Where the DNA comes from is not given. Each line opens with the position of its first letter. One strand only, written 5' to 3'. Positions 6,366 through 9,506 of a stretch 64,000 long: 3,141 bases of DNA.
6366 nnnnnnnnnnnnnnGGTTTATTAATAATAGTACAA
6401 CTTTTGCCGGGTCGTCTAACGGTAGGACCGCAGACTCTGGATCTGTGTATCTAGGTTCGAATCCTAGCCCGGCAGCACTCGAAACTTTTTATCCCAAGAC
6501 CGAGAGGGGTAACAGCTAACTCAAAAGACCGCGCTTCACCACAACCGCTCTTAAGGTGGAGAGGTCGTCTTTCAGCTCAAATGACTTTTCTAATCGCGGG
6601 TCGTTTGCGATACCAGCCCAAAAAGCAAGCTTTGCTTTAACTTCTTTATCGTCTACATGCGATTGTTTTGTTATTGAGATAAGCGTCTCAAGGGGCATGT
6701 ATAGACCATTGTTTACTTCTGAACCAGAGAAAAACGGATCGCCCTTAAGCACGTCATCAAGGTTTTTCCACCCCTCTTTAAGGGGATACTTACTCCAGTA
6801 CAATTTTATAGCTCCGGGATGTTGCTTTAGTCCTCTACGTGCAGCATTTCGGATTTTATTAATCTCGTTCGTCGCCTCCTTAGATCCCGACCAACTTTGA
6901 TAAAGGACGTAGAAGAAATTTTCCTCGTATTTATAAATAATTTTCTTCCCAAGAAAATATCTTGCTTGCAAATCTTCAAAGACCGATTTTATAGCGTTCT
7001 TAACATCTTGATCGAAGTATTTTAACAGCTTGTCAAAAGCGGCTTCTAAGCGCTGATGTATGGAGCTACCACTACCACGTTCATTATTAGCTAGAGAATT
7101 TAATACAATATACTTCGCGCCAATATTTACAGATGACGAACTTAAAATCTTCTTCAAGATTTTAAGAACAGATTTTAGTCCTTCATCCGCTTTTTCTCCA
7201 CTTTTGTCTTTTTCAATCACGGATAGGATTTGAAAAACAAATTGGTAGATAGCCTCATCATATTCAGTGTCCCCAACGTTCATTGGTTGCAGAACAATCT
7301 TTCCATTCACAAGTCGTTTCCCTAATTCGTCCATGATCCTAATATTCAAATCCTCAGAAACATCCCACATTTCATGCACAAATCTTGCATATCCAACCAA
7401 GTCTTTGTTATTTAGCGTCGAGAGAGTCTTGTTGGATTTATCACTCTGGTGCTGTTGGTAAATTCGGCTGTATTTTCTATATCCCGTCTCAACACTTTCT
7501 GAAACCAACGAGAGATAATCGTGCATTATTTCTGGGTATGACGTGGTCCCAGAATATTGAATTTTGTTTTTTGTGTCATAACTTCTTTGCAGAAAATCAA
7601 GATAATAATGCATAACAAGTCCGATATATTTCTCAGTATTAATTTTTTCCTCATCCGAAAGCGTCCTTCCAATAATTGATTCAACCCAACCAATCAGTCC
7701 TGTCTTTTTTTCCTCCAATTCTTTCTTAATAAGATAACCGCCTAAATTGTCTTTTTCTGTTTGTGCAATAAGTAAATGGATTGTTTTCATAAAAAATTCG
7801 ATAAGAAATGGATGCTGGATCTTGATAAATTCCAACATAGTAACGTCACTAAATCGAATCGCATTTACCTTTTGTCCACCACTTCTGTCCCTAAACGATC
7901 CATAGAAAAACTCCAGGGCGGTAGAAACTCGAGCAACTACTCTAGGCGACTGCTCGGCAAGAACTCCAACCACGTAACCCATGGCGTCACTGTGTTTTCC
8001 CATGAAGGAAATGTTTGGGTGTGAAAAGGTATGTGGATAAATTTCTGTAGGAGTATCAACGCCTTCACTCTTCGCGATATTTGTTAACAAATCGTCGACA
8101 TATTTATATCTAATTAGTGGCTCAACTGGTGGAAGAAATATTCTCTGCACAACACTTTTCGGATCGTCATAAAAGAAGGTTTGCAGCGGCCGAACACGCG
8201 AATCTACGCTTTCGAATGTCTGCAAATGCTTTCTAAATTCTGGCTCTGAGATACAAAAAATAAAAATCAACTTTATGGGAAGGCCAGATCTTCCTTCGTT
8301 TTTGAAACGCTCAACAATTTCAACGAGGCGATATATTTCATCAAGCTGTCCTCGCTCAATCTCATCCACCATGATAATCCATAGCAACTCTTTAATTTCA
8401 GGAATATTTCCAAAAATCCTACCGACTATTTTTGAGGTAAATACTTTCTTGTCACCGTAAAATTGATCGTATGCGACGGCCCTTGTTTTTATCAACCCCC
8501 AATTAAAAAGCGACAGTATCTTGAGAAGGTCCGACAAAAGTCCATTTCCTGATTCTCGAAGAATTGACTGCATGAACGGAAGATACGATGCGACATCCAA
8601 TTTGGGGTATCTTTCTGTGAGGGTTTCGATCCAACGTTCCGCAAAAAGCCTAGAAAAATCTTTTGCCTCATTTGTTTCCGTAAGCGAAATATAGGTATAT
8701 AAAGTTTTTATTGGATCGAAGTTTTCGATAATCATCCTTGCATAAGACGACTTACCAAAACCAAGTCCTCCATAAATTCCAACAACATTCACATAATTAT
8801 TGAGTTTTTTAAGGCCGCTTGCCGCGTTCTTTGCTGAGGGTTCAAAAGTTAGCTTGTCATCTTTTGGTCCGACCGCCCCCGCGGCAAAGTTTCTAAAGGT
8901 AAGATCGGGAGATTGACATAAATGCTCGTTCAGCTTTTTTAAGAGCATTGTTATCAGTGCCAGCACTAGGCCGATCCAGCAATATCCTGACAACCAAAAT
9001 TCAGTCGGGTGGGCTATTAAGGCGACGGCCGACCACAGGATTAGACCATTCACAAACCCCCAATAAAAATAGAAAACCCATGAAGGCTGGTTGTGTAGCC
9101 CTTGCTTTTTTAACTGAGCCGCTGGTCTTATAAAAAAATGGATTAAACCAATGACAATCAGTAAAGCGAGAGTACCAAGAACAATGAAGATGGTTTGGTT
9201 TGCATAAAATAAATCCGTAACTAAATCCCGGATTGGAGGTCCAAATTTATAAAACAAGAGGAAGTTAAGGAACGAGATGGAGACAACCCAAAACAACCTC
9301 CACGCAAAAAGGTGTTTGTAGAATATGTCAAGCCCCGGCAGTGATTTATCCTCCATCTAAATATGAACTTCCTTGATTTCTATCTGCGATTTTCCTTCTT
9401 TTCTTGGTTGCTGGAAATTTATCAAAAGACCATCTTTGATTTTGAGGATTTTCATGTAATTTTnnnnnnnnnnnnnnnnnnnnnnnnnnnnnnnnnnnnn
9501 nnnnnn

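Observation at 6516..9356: P-loop NTPase with an N-terminal four-helix membrane anchor, an unusual KAP/STAND-like topology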

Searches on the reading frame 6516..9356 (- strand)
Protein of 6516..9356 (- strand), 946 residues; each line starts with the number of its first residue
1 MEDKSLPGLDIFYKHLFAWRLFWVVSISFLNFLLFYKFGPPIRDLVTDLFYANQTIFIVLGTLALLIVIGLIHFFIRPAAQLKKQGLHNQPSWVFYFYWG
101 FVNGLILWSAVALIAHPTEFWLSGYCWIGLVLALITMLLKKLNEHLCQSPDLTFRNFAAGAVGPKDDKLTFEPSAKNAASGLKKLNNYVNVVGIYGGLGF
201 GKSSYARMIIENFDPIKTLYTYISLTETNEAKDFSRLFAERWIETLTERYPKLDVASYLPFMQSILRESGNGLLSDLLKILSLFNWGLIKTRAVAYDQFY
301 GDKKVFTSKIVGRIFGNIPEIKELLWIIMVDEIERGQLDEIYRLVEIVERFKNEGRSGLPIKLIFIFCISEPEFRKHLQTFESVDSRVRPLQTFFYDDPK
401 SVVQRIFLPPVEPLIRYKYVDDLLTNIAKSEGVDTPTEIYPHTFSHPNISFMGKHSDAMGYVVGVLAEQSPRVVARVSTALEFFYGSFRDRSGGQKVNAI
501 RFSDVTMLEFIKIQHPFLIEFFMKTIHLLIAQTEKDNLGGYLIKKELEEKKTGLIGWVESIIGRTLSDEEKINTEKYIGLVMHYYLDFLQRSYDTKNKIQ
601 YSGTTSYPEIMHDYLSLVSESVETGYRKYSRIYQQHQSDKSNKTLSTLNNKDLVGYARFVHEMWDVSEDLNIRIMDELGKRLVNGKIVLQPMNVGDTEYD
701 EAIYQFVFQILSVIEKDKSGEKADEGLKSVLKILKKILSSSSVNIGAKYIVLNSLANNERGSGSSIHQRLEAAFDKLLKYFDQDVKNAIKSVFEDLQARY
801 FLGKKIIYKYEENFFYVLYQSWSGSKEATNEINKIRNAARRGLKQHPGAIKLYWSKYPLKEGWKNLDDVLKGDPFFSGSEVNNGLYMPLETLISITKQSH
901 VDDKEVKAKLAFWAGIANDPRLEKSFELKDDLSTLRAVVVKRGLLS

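Call 5: search_protein_families(library=pfam, proteins=[window:6516-9356:-], max_evalue=1)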
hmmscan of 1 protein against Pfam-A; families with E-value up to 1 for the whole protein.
window:6516-9356:- (946 aa): 4 families
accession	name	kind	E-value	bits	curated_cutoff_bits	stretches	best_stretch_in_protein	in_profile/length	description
PF07693.20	KAP_NTPase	-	0.018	14.8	20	1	175-352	5-179/293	KAP family P-loop domain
PF01637.24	ATPase_2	-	0.03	14.6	33.2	1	190-246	21-78/225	ATPase domain predominantly from Archaea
PF13401.12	AAA_22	-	0.14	12.9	27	0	194-267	10-80/130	AAA domain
PF17839.6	CNP_C_terminal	-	0.16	13.1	27.8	1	762-835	23-101/108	C-terminal domain of cyclic nucleotide phosphodiesterase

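Call 6: search_protein_families(library=padloc, proteins=[window:6516-9356:-], max_evalue=1)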
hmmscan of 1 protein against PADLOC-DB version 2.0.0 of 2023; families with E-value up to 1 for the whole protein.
window:6516-9356:- (946 aa): 1 family
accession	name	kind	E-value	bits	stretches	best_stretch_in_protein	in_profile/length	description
PDLC02361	PifA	-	0.00015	18.5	1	164-214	14-65/720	PifA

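Call 7: search_protein_families(library=ncbifam, proteins=[window:6516-9356:-], max_evalue=1)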
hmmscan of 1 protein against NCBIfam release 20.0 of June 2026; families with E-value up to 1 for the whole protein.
window:6516-9356:- (946 aa): 1 family
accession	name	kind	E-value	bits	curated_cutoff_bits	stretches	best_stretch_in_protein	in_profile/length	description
NF006723.0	PRK09261.1-1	equivalog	0.093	11.6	568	1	913-940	104-131/351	3-deoxy-7-phosphoheptulonate synthase AroG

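Call 11: find_homologous_proteins(query=window:6516-9356:-, max_evalue=0.001)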
Query window:6516-9356:- (946 aa): 121 proteins with E <= 0.001 among 8000 candidates; the best 120 are listed.
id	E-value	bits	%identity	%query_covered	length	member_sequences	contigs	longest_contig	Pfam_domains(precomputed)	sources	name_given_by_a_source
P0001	0.0e+0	2150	100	100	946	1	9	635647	-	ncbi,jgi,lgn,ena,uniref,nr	ncbi:MAG: hypothetical protein UY23_C0001G0052 [Candidatus Jorgensenbacteria bacterium GW2011_GWA1_4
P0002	0.0e+0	1752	80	99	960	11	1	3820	-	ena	-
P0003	0.0e+0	1743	80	100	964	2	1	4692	-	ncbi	-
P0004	0.0e+0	1728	79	100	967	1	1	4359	-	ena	-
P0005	0.0e+0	1711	79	99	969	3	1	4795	-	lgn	-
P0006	0.0e+0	1661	76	99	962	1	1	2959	-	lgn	-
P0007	0.0e+0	1634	75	100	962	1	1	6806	-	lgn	-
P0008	0.0e+0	1623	75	99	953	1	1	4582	-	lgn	-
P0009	0.0e+0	1463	78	86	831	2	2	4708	-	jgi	-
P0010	0.0e+0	1422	65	99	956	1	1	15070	-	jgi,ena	-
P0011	0.0e+0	1339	62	99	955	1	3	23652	-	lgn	-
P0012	0.0e+0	1221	57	99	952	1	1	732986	-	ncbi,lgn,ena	-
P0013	0.0e+0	1167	55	99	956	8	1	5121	PF07693.21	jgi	-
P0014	0.0e+0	1165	55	99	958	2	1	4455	-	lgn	-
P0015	0.0e+0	1155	54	100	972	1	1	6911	-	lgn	-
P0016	0.0e+0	1147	55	98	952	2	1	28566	PF07693.21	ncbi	-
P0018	0.0e+0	1141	54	98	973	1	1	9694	PF07693.21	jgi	jgi:hypothetical protein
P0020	0.0e+0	1128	54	98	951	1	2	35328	PF07693.21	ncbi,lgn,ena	-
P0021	0.0e+0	1118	53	98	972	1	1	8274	PF07693.21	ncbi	-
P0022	0.0e+0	1115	54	98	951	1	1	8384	PF07693.21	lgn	-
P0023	0.0e+0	1115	53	98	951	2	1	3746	PF07693.21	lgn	-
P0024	0.0e+0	1114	55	96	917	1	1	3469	PF07693.21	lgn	-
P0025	0.0e+0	1111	54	98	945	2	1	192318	-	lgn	-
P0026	0.0e+0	1095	52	98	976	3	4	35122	PF07693.21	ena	-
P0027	0.0e+0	1090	53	98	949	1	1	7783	PF07693.21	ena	-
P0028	0.0e+0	1079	53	94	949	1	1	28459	PF07693.21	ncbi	-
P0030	0.0e+0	1070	52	99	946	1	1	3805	PF07693.21,PF01637.25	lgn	-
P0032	0.0e+0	1062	52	98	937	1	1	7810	PF07693.21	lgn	-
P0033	0.0e+0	1056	54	91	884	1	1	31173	PF07693.21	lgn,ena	-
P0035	0.0e+0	1051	52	98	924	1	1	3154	PF07693.21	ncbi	-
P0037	0.0e+0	1026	49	98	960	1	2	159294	-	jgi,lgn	jgi:hypothetical protein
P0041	4.8e-283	960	48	98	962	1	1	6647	PF07693.21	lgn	-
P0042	9.4e-279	946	49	94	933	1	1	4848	PF07693.21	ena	-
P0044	9.0e-278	943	48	99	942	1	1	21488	PF07693.21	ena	-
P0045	2.0e-276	938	55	80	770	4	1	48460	PF07693.21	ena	-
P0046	5.6e-276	937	49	93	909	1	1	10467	PF07693.21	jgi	jgi:hypothetical protein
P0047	7.2e-272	923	53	83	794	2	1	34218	PF07693.21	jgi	jgi:hypothetical protein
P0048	7.4e-263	893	51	84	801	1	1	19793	PF07693.21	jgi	jgi:hypothetical protein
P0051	1.2e-238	813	44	91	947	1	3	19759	PF07693.21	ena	-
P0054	9.3e-229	780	41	99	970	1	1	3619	PF07693.21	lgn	-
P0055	1.3e-228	780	43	92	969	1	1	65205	PF07693.21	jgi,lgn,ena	-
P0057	1.3e-220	753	42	91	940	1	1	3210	PF07693.21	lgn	-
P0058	3.8e-218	745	41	98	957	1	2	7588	PF07693.21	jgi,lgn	-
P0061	7.7e-193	661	40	98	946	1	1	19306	PF07693.21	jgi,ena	-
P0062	9.5e-190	651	49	65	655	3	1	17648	PF07693.21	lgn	-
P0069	5.0e-165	569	37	84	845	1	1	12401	PF07693.21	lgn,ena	-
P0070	5.0e-163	563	35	95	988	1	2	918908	-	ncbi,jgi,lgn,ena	ncbi:MAG: hypothetical protein WC775_03690 [Patescibacteria group bacterium]|jgi:dephospho-CoA kinas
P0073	4.8e-156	540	36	91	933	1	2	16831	PF07693.21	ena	-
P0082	2.6e-127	445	33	91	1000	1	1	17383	PF07693.21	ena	-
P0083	1.6e-126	442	36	80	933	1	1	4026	PF07693.21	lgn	-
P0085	1.0e-122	429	31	94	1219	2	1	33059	PF07693.21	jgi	-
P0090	5.6e-112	394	30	91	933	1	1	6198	PF07693.21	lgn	-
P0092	1.5e-106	376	30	93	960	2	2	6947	PF07693.21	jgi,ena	-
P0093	2.6e-105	372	31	99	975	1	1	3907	PF07693.21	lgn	-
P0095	2.0e-102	362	30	98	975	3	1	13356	PF07693.21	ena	-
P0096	9.3e-102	360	30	88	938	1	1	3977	PF07693.21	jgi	jgi:hypothetical protein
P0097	5.6e-101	357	30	93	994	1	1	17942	PF07693.21,PF01637.25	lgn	-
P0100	3.8e-98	348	30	98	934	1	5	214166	PF07693.21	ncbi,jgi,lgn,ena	-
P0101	3.0e-97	345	30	92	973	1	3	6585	PF07693.21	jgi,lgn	jgi:hypothetical protein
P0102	8.4e-94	334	30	97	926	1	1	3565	PF07693.21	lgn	-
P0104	3.2e-87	312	29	76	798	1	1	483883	PF07693.21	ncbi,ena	-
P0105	7.4e-86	307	30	90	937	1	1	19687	PF07693.21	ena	-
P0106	3.1e-85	305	35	57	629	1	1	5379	PF07693.21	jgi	-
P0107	5.9e-83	298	41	42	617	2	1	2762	PF07693.21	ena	-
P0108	4.3e-82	295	40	42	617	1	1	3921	PF07693.21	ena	-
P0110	2.6e-79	286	36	46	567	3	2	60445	PF07693.21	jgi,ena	-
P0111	1.0e-77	280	29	94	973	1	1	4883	PF07693.21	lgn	-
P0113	3.8e-75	272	39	39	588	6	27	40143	PF07693.21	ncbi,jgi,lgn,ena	jgi:uncharacterized membrane protein YozB (DUF420 family)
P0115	7.2e-71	258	32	65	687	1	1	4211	PF07693.21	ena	-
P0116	2.9e-69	253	27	95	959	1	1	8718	PF07693.21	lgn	-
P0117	6.4e-62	228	34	51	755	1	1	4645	PF07693.21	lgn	-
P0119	7.2e-60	221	27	80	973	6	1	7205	PF07693.21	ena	-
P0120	8.1e-47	178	32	44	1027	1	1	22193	PF07693.21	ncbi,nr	ncbi:MAG: P-loop NTPase fold protein [Candidatus Pacebacteria bacterium]|nr:P-loop NTPase fold prote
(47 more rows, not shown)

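Call 14: find_encoding_contigs(protein=P0012, flank=8000, max_places=2)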
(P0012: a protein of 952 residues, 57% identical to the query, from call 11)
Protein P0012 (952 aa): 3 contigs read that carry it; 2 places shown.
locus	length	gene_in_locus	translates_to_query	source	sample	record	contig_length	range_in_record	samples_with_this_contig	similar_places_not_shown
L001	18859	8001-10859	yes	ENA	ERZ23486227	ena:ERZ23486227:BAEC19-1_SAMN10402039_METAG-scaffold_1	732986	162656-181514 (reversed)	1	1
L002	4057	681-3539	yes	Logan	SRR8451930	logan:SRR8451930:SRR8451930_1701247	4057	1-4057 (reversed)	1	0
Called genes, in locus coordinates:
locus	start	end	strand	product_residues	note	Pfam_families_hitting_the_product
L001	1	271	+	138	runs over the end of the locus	-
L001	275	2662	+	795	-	PF26449:DUF8128, PF01935:DUF87, PF02534:T4SS-DNA_transf, PF10412:TrwB_AAD_bind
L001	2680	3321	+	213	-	PF04138:GtrA_DPMS_TM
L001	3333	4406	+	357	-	PF05496:RuvB_N (faint), PF13177:DNA_pol3_delta2, PF00004:AAA, PF07724:AAA_2 (faint), PF07728:AAA_5, PF13401:AAA_22 (weak), PF22608:DNAX_ATPase_lid (weak), PF12169:DNA_pol3_gamma3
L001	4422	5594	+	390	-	PF03706:LPG_synthase_TM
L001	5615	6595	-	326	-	-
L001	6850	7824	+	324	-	-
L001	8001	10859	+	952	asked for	-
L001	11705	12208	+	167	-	-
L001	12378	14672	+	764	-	PF22148:Fervidolysin_NPro-like, PF00082:Peptidase_S8, PF20773:InhA-like_MAM (weak)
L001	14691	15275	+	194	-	-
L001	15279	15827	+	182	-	-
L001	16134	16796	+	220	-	PF01936:NYN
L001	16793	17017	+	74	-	-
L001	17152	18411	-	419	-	PF01943:Polysacc_synt, PF13440:Polysacc_synt_3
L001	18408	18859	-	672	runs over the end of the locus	PF13231:PMT_2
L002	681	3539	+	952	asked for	-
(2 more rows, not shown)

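Call 15: find_encoding_contigs(protein=P0037, flank=8000, max_places=2)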
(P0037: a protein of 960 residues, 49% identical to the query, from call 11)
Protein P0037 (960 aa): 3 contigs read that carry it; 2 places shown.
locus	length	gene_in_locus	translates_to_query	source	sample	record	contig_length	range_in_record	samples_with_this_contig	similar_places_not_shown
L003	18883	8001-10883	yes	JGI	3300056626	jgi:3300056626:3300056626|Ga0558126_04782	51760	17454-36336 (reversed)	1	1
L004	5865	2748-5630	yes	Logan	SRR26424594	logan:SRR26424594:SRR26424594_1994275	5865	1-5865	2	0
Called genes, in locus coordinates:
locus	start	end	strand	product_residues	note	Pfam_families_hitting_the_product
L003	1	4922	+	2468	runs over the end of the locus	PF03534:SpvB, PF05593:RHS_repeat (faint), PF13517:FG-GAP_3 (weak), PF25023:TEN_YD-shell, PF01476:LysM (weak)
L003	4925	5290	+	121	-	-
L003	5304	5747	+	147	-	-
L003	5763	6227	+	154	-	-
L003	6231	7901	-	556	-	PF00239:Resolvase, PF07508:Recombinase, PF13408:Zn_ribbon_recom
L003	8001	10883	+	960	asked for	-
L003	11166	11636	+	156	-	PF09851:SHOCT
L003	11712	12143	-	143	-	PF13022:HTH_Tnp_1_2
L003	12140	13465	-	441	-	PF02195:ParB_N, PF01555:N6_N4_Mtase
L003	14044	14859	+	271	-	PF05257:CHAP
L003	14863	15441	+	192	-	-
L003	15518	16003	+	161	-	-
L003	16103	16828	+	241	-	PF15607:Ntox44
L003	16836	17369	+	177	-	-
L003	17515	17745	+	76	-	-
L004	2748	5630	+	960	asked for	-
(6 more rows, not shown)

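Call 16: find_encoding_contigs(protein=P0070, flank=8000, max_places=1)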
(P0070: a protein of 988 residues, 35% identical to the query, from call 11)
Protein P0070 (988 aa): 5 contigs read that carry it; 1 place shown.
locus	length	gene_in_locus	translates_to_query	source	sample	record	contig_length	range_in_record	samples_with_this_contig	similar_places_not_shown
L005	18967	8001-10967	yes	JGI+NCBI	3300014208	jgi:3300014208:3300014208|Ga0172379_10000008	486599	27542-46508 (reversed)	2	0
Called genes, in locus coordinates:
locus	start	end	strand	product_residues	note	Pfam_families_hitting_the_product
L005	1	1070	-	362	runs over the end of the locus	PF01757:Acyl_transf_3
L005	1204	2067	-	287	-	PF01149:Fapy_DNA_glyco, PF06831:H2TH, PF06827:zf-FPG_IleRS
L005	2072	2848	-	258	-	PF02673:BacA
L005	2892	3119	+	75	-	-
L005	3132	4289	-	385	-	PF03961:FapA (weak), PF26514:DUF8173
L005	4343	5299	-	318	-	PF00294:PfkB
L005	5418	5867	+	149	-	PF01668:SmpB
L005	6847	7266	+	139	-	-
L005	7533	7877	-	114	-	-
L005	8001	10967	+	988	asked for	-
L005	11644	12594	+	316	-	PF14716:HHH_8, PF12836:HHH_3 (faint), PF14520:HHH_5, PF14792:DNA_pol_B_palm (weak), PF14791:DNA_pol_B_thumb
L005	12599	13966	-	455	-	-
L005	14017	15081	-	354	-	PF01820:Dala_Dala_lig_N, PF02786:CPSase_L_D2, PF02222:ATP-grasp, PF07478:Dala_Dala_lig_C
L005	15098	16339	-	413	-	PF13231:PMT_2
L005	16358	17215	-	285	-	PF05050:Methyltransf_21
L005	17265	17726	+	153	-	PF04024:PspC, PF18917:LiaI-LiaF-like_TM1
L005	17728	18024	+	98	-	PF18917:LiaI-LiaF-like_TM1, PF22570:LiaF-TM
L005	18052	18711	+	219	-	PF12850:Metallophos_2 (faint)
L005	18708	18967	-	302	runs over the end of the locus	PF00892:EamA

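Call 17: find_encoding_contigs(protein=P0100, flank=8000, max_places=1)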
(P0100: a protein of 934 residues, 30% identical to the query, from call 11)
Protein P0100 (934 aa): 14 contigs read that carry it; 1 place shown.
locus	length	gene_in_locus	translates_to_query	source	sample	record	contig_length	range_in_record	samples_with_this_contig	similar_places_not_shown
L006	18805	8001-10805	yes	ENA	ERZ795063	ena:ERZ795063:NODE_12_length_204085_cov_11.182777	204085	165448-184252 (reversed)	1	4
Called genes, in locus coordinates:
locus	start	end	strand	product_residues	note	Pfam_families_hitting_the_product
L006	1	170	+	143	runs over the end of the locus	-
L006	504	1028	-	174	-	PF10881:DUF2726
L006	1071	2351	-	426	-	PF00239:Resolvase, PF07508:Recombinase, PF13408:Zn_ribbon_recom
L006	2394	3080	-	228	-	-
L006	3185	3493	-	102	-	-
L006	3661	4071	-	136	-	-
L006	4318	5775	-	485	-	-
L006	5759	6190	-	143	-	-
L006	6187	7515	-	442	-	PF02195:ParB_N, PF01555:N6_N4_Mtase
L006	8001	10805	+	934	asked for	PF07693:KAP_NTPase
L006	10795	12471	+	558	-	-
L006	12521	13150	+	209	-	PF01726:LexA_DNA_bind, PF00717:Peptidase_S24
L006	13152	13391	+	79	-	PF09954:DUF2188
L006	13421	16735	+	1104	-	PF00270:DEAD, PF04851:ResIII, PF18766:SWI2_SNF2 (weak), PF00271:Helicase_C (weak)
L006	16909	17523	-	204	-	PF13489:Methyltransf_23, PF08241:Methyltransf_11, PF13649:Methyltransf_25 (weak)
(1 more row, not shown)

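Call 18: find_encoding_contigs(protein=P0025, flank=8000, max_places=1)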
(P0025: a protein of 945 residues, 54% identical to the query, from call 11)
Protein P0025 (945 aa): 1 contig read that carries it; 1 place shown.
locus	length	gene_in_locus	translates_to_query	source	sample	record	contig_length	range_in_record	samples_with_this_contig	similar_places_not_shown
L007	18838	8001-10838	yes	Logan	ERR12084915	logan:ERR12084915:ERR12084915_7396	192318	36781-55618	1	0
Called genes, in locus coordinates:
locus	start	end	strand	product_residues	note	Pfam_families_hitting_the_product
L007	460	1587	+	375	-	PF05496:RuvB_N (weak), PF13177:DNA_pol3_delta2 (weak), PF13401:AAA_22 (faint), PF00004:AAA, PF07728:AAA_5 (faint), PF13177:DNA_pol3_delta2, PF22608:DNAX_ATPase_lid (weak)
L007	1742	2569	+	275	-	-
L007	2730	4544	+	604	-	PF19614:DUF6119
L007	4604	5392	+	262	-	PF09562:RE_LlaMI, PF15515:MvaI_BcnI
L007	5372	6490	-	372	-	PF00145:DNA_methylase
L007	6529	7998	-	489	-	PF00239:Resolvase, PF07508:Recombinase, PF13408:Zn_ribbon_recom (weak)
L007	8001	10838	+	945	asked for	-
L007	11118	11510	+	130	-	-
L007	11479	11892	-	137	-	-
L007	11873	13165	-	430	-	PF01555:N6_N4_Mtase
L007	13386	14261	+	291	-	-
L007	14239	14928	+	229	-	-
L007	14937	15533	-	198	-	-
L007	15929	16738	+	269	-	PF00075:RNase_H (faint)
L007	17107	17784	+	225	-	-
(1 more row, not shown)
